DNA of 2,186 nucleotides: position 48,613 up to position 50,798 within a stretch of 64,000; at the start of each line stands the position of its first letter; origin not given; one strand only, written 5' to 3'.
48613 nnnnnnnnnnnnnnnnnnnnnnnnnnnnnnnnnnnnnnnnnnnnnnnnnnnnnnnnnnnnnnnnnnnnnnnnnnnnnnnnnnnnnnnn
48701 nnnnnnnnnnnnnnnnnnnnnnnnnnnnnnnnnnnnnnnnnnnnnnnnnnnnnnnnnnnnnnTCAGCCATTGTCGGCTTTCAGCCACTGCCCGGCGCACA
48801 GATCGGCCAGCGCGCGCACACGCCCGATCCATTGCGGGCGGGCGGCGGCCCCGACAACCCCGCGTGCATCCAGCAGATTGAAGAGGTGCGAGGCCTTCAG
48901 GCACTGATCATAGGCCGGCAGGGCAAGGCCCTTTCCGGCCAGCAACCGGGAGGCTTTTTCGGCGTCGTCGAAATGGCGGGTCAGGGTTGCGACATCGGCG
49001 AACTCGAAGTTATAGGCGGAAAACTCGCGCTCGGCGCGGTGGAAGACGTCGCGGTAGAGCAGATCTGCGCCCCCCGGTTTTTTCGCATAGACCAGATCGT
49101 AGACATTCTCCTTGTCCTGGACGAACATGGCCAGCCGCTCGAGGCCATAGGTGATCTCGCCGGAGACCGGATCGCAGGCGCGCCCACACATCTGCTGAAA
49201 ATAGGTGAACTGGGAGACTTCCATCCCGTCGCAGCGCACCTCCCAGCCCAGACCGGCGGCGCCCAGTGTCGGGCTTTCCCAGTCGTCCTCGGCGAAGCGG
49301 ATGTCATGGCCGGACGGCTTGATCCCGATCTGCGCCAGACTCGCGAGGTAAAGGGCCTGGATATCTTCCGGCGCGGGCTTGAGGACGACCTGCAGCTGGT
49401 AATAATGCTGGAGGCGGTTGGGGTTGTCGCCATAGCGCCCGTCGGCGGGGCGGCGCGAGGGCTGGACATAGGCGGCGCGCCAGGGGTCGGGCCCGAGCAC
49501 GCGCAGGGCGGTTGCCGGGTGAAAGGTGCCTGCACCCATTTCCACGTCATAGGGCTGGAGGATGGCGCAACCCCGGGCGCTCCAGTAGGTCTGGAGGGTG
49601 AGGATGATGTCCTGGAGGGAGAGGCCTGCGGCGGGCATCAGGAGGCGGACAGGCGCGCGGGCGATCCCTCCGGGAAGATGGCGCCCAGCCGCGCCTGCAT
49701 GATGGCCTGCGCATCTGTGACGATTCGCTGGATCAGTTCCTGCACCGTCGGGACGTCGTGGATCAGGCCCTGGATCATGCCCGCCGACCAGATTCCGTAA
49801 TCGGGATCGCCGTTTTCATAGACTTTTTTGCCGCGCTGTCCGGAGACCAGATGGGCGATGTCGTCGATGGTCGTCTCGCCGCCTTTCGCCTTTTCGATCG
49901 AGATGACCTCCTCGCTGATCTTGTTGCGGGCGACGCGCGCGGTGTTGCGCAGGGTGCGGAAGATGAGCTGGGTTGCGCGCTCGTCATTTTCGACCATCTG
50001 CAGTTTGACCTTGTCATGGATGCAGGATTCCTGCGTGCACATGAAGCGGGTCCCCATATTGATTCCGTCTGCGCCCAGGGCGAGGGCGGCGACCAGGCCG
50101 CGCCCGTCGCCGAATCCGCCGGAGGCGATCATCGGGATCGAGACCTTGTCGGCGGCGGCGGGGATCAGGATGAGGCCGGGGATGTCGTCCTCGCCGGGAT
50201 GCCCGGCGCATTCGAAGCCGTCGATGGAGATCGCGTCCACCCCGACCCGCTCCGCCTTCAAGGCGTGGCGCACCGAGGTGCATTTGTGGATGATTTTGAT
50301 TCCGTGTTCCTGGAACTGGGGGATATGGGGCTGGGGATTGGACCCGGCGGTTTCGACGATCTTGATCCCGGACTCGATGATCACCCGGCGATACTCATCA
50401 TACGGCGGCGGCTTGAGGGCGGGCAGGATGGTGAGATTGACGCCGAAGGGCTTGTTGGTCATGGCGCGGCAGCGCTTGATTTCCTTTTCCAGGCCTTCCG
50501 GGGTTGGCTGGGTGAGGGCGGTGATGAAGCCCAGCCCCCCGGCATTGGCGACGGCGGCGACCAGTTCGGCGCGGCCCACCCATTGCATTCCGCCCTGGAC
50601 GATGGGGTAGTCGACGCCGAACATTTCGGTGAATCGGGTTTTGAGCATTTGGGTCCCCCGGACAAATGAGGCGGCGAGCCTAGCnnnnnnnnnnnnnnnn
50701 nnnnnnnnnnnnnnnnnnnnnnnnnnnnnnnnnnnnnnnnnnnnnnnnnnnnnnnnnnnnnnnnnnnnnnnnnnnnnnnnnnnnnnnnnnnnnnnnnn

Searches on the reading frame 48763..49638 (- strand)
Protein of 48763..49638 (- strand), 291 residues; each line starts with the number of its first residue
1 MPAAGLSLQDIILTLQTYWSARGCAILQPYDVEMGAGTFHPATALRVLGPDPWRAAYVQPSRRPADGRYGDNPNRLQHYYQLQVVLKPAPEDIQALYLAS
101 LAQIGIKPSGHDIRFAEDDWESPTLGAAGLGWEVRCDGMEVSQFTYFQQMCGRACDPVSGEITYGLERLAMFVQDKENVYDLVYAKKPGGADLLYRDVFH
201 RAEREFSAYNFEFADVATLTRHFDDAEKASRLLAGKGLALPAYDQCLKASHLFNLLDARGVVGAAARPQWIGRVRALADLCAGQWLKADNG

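Call 73: search_protein_families(library=pfam, proteins=[window:48763-49638:-], max_evalue=0.0001)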
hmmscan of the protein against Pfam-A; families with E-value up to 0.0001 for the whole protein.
window:48763-49638:- (291 aa): 1 family
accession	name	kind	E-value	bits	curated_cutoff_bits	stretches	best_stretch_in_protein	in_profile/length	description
PF02091.20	tRNA-synt_2e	-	3.9e-133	443.4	27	1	8-288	1-276/278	Glycyl-tRNA synthetase alpha subunit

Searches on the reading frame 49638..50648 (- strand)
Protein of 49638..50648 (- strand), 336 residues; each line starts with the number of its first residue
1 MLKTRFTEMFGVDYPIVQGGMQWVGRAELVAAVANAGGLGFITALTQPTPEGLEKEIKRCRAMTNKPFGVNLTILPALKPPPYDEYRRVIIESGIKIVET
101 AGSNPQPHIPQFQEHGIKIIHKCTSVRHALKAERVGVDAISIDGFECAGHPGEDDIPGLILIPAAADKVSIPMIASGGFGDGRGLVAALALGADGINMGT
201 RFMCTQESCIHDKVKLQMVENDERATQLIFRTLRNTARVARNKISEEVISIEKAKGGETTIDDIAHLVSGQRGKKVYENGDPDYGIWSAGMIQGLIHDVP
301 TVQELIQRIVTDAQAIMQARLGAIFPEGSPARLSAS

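Call 73: search_protein_families(library=pfam, proteins=[window:49638-50648:-], max_evalue=0.0001)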
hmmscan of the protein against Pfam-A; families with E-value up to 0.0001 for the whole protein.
window:49638-50648:- (336 aa): 2 families
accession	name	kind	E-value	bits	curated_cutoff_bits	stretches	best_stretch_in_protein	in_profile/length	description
PF03060.21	NMO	-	3.6e-57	194.7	28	1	4-311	2-330/331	Nitronate monooxygenase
PF00478.31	IMPDH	-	2.4e-10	40.4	25.6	0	2-59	23-78/345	IMP dehydrogenase / GMP reductase domain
